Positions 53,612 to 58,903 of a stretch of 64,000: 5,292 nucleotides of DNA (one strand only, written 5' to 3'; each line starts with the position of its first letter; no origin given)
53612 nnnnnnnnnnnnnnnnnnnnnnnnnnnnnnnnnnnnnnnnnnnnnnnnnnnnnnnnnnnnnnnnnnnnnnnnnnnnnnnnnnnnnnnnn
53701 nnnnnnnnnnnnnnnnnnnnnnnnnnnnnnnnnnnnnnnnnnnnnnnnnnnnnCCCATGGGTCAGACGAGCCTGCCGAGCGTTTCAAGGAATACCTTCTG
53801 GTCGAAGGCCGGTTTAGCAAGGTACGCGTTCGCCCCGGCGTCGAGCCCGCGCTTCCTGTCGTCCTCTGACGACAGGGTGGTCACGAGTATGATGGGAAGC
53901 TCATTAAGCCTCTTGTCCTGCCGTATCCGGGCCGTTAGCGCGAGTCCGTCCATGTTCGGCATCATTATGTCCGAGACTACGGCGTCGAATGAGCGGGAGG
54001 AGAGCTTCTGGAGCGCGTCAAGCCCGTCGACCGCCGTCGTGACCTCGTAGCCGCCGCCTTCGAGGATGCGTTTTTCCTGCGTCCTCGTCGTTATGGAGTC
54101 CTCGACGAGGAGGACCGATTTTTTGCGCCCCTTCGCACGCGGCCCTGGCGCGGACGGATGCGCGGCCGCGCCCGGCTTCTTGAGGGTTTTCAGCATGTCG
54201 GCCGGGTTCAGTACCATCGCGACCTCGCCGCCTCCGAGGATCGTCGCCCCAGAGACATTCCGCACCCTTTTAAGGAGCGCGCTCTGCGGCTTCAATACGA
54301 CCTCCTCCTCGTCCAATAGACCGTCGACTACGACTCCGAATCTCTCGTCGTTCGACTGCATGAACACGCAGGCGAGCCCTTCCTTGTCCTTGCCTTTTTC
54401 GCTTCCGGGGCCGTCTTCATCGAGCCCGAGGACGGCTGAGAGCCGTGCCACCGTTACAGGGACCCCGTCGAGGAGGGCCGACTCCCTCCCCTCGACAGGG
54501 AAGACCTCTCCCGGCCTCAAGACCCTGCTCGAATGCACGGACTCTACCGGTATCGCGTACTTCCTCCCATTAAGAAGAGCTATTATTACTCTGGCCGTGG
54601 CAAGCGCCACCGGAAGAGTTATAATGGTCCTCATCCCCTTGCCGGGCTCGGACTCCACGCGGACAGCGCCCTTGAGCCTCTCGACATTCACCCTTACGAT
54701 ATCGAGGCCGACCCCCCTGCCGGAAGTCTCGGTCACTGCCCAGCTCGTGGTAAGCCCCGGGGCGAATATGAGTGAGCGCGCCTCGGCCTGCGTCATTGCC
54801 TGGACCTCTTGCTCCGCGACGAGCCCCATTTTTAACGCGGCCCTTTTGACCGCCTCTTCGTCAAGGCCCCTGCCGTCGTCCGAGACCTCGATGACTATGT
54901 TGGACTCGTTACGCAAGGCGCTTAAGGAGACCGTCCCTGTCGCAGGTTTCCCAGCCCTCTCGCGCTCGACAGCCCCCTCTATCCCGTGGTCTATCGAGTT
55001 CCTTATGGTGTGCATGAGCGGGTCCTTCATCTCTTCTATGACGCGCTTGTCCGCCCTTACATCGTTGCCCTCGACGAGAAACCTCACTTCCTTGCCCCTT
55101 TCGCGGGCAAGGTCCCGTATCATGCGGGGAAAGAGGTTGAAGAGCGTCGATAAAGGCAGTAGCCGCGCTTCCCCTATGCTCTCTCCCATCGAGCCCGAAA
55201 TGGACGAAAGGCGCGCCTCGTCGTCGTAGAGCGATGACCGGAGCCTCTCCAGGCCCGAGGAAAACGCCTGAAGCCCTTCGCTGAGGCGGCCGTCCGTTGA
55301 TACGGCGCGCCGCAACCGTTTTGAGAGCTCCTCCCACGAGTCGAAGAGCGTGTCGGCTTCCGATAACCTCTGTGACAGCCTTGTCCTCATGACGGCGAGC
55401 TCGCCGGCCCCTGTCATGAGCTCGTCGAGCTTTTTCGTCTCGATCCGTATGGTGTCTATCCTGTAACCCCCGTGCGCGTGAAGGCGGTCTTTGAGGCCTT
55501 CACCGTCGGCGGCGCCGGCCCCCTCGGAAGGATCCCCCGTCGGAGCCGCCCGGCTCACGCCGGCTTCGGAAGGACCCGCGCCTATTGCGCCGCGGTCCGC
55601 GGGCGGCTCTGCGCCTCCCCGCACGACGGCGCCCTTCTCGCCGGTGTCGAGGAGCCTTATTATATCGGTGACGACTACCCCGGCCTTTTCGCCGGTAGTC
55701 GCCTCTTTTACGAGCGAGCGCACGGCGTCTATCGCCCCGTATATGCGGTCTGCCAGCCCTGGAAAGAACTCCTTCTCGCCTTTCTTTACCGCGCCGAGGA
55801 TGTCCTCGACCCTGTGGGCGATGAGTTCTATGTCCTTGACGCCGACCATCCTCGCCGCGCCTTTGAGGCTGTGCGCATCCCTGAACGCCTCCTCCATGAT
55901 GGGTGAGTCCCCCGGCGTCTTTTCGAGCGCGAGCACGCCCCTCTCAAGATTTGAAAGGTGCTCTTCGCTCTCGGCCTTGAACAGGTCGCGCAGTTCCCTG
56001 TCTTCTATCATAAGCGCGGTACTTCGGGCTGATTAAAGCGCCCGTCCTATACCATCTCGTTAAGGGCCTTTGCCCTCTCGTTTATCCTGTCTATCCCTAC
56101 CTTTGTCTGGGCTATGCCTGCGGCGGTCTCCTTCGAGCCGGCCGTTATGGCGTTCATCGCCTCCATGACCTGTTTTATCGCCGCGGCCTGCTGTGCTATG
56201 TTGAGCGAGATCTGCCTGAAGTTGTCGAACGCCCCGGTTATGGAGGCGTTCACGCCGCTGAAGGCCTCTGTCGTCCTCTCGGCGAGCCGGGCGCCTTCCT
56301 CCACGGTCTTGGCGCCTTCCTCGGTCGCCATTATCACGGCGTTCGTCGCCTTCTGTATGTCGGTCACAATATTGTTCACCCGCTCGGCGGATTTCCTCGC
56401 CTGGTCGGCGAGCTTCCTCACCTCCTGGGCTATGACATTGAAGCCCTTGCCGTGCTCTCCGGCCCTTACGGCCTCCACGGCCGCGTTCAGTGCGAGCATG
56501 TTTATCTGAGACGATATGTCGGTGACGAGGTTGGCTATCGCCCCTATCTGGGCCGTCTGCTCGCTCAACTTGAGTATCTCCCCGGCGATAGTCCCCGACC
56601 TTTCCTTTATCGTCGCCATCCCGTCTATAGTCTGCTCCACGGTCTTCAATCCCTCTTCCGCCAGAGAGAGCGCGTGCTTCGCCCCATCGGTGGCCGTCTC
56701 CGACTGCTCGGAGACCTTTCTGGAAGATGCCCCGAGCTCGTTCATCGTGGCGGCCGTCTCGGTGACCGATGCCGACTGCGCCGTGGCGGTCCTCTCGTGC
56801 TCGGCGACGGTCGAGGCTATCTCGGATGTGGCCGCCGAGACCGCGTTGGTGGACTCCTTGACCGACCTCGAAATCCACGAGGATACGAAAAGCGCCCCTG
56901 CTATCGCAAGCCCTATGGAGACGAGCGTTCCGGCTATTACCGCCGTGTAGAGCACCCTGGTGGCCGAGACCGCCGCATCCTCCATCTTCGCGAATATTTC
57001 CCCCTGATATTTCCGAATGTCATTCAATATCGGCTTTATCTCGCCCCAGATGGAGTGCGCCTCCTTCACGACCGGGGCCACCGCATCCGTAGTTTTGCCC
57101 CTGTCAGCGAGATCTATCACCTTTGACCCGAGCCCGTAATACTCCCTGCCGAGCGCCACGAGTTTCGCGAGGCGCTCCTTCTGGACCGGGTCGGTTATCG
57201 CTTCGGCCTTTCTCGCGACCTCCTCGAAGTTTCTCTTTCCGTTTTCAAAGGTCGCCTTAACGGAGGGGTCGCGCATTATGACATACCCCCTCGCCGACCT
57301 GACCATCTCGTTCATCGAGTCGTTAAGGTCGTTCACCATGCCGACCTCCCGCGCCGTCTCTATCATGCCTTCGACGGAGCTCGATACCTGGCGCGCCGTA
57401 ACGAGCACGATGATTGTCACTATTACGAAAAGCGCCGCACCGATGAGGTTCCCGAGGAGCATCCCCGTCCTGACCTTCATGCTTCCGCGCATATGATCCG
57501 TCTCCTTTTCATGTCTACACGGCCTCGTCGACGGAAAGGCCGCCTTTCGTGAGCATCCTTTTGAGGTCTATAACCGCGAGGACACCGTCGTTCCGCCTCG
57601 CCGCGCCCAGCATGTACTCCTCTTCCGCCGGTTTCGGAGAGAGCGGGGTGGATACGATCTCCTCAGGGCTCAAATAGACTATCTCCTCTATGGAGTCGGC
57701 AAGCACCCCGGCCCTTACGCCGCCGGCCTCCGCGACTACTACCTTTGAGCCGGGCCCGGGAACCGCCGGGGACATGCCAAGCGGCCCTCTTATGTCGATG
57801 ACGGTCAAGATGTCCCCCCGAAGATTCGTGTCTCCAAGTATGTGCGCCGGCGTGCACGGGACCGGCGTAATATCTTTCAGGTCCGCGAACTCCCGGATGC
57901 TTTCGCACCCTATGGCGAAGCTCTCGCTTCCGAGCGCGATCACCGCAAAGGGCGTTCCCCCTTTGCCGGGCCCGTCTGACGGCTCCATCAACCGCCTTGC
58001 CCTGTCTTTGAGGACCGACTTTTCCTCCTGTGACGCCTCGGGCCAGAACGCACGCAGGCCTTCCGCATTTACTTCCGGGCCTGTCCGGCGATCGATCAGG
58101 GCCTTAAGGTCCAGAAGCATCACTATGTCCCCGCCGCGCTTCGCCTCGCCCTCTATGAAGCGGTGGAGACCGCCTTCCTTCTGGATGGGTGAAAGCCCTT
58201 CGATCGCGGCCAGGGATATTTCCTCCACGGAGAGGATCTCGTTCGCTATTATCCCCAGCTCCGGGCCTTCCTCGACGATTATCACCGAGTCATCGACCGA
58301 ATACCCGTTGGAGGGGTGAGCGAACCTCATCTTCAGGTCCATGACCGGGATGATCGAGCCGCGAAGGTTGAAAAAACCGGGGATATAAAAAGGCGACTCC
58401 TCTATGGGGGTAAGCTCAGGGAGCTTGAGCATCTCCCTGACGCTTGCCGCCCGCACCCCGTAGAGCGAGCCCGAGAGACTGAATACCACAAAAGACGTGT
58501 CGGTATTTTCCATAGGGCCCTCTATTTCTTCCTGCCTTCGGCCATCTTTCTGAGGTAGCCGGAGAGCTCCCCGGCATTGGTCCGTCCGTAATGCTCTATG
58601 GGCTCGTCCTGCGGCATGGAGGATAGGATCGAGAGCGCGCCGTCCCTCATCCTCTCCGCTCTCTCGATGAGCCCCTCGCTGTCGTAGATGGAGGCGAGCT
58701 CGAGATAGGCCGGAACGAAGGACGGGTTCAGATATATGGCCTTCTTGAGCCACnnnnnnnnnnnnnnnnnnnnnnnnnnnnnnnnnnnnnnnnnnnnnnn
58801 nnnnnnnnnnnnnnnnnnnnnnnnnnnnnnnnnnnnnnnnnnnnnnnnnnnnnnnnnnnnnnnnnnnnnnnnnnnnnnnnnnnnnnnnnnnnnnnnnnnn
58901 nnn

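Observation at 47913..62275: Wsp/Frz-like chemosensory operon wired to c-di-GMP enzymes without a REC-GGDEF output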

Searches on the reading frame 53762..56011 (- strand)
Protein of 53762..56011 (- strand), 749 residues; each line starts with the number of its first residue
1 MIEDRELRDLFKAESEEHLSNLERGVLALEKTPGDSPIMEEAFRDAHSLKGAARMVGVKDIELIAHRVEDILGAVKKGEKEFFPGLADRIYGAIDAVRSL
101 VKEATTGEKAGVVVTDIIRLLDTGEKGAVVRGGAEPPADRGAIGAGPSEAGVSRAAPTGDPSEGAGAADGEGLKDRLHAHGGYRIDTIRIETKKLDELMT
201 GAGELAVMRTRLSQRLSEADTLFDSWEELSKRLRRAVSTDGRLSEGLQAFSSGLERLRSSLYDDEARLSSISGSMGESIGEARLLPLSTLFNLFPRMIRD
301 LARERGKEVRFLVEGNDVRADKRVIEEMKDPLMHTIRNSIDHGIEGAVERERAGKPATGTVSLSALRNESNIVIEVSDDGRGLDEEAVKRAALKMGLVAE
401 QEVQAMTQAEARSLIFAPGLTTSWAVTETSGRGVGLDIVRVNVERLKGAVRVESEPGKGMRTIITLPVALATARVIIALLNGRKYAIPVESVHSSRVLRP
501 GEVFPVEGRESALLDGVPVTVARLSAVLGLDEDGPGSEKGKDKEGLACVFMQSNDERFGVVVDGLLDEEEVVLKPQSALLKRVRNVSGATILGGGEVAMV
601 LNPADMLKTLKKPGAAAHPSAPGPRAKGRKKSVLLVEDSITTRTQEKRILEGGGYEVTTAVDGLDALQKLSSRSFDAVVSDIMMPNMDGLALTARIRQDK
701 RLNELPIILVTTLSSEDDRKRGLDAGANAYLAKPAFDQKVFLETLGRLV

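Call 3: search_protein_families(library=pfam, proteins=[window:53762-56011:-], max_evalue=0.01)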
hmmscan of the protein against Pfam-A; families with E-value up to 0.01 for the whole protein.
window:53762-56011:- (749 aa): 5 families
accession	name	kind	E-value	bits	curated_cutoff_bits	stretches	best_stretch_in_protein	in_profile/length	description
PF00072.30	Response_reg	-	3e-25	89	30.2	1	633-737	1-103/111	Response regulator receiver domain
PF02518.31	HATPase_c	-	1.1e-16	61.7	26.4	1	330-469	4-110/111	Histidine kinase-, DNA gyrase B-, and HSP90-like ATPase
PF01627.28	Hpt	-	4.8e-16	59.2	24.6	1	6-98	1-82/84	Hpt domain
PF01584.24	CheW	-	2.2e-15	57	23.5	1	476-608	3-135/138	CheW-like domain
PF02895.20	H-kinase_dim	-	4e-08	34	23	1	187-248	3-62/68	Signal transducing histidine kinase, homodimeric domain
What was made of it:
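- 53762..56011 (-): CheA histidine kinase with C-terminal receiver (Hpt, dimerisation, HATPase, CheW-like, REC; no P2 domain detected). Pfam (call 3).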

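Call 34: search_protein_families(library=ncbifam, proteins=[window:53762-56011:-], max_evalue=0.00001)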
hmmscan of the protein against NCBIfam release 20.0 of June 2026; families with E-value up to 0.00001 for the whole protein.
window:53762-56011:- (749 aa): 91 families (the best 25 are shown)
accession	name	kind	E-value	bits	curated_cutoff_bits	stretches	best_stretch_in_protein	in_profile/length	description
NF041336.1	CheA_Halo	equivalog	3.8e-104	349.7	950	2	267-602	336-662/666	chemotaxis protein CheA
NF007835.0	PRK10547.1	equivalog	3e-71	240.9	793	1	268-604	326-654/670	chemotaxis protein CheA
NF007135.0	PRK09581.1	equivalog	5.1e-23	81.6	474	1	634-741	6-113/457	PleD family two-component system response regulator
NF008099.0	PRK10841.1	equivalog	1.1e-22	79.7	920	1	629-735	823-927/949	two-component system sensor histidine kinase RcsC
NF011874.0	PRK15347.1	equivalog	1e-21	76.8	852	1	632-735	692-797/921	two component system sensor kinase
NF007420.1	PRK09959.1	equivalog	2.2e-21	75.2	1995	1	620-735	948-1061/1197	acid-sensing system histidine kinase EvgS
NF041733.1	resp_reg_CseB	equivalog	9.9e-21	74.2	350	1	632-741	2-107/228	two-component system response regulator CseB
NF045944.1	ResRegRpaBCyano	equivalog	9.6e-20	70.9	330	1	635-735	2-99/229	response regulator transcription factor RpaB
NF008302.0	PRK11091.1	equivalog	1.4e-19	69.8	838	1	628-736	523-631/779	aerobic respiration two-component sensor histidine kinase ArcB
NF041947.1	LuxQ_Vibrio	equivalog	1.5e-19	69.4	1200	1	629-738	721-829/843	quorum-sensing autoinducer 2 sensor kinase/phosphatase LuxQ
NF046020.1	HisKinCckABruc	equivalog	8.7e-19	66.9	1000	1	628-734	748-853/868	cell cycle histidine kinase CckA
TIGR02956.1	TMAO_torS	equivalog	9.7e-19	67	676.5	1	631-740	702-812/967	TMAO reductase system sensor histidine kinase/response regulator TorS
NF007005.1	PRK09468.1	equivalog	1.1e-18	67.6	331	1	630-735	3-106/237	osmolarity response regulator transcription factor OmpR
NF038297.2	hybrid_HK_HrmK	equivalog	1.8e-18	66.6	725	1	627-735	487-595/607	hybrid histidine kinase/response regulator HrmK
TIGR02154.1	PhoB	equivalog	1.9e-18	66.6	296.2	1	631-735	3-107/226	phosphate regulon transcriptional regulator PhoB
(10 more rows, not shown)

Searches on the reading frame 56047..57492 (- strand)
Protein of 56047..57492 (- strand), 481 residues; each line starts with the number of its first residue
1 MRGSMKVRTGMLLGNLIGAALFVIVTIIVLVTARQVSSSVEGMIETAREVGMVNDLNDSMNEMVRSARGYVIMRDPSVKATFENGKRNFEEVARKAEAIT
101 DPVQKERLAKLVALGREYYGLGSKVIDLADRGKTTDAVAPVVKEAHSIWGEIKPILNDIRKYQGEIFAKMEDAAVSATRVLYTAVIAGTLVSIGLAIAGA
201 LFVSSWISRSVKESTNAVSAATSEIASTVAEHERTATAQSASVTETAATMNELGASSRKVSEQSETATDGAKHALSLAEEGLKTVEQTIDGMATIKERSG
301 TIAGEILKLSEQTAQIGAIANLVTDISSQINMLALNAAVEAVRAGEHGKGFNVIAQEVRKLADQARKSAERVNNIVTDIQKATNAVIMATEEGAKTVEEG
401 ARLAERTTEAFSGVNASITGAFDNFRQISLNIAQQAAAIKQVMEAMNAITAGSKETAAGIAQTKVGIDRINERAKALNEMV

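Call 3: search_protein_families(library=pfam, proteins=[window:56047-57492:-], max_evalue=0.01)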
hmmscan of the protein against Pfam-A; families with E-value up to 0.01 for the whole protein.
window:56047-57492:- (481 aa): 4 families
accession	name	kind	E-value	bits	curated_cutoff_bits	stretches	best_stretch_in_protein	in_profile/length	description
PF00015.26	MCPsignal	-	1.5e-35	123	34.6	1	269-450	2-169/172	Methyl-accepting chemotaxis protein (MCP) signalling domain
PF05227.19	CHASE3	-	6.8e-10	39.4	28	1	50-143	12-107/138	CHASE3 domain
PF12729.13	4HB_MCP_1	-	9.8e-06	25.7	27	1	5-163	2-166/181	Four helix bundle sensory module for signal transduction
PF06103.16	DUF948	-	0.0035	17.9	37.2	0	387-450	18-81/89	Bacterial protein of unknown function (DUF948)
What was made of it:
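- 56047..57492 (-): Transmembrane chemoreceptor with a CHASE3/4HB-like sensor, no HAMP and a short signalling bundle. Pfam MCPsignal plus CHASE3 (call 3).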

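Call 34: search_protein_families(library=ncbifam, proteins=[window:56047-57492:-], max_evalue=0.00001)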
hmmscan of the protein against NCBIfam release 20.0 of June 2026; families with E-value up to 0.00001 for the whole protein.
window:56047-57492:- (481 aa): 7 families
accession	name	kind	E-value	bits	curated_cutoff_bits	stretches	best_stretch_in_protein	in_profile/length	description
NF041847.1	transduc_aer2_vibrio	equivalog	4e-20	71.6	1200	1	211-477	507-745/804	aerotaxis transducer Aer2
NF050802.1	AspChtxCcaA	equivalog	5.7e-20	71.3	1300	1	239-390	509-646/700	aspartate chemotaxis receptor CcaA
NF058645.1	MCPCtpMPsAe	equivalog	1.3e-18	67.1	900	1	209-477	281-552/558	methyl-accepting chemotaxis protein CtpM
NF047851.1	MCPCitTducer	equivalog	4.1e-18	65.7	900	1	210-444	268-488/553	methyl-accepting chemotaxis citrate transducer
NF011615.0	PRK15041.1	equivalog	1.8e-17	63.2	947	1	210-476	269-507/554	methyl-accepting chemotaxis protein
NF011622.0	PRK15048.1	equivalog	8.9e-17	61.4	900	1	210-459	267-488/553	methyl-accepting chemotaxis protein II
NF007309.0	PRK09793.1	equivalog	2.4e-14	53.2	903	1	211-479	266-506/533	methyl-accepting chemotaxis protein IV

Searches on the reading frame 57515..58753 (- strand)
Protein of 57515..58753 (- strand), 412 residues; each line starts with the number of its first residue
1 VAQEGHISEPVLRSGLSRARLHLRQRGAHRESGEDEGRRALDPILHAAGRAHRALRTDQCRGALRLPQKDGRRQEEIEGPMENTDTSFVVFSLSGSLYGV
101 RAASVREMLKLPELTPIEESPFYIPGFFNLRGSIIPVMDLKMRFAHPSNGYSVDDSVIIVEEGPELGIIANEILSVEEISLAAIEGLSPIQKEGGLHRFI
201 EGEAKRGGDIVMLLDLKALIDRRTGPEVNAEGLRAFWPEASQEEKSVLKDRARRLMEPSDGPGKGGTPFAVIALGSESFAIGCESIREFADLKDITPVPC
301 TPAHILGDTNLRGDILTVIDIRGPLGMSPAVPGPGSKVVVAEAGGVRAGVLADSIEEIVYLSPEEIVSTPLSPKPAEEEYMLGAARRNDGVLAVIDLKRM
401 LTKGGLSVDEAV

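Call 3: search_protein_families(library=pfam, proteins=[window:57515-58753:-], max_evalue=0.01)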
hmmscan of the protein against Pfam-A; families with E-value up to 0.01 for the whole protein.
window:57515-58753:- (412 aa): 1 family
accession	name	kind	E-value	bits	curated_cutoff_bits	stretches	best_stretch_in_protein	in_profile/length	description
PF01584.24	CheW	-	3e-52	176.4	23.5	2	88-222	2-136/138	CheW-like domain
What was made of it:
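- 57515..58513 (-): CheW-CheW fusion (two CheW-like domains). Pfam CheW, two stretches (call 3).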

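Call 34: search_protein_families(library=ncbifam, proteins=[window:57515-58513:-], max_evalue=0.00001)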
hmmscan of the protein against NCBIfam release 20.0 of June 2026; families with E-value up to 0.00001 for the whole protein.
window:57515-58513:- (332 aa): 1 family
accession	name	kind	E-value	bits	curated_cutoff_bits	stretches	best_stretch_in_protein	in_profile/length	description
NF007903.0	PRK10612.1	equivalog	1.1e-24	87.1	260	2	185-325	15-155/167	chemotaxis protein CheW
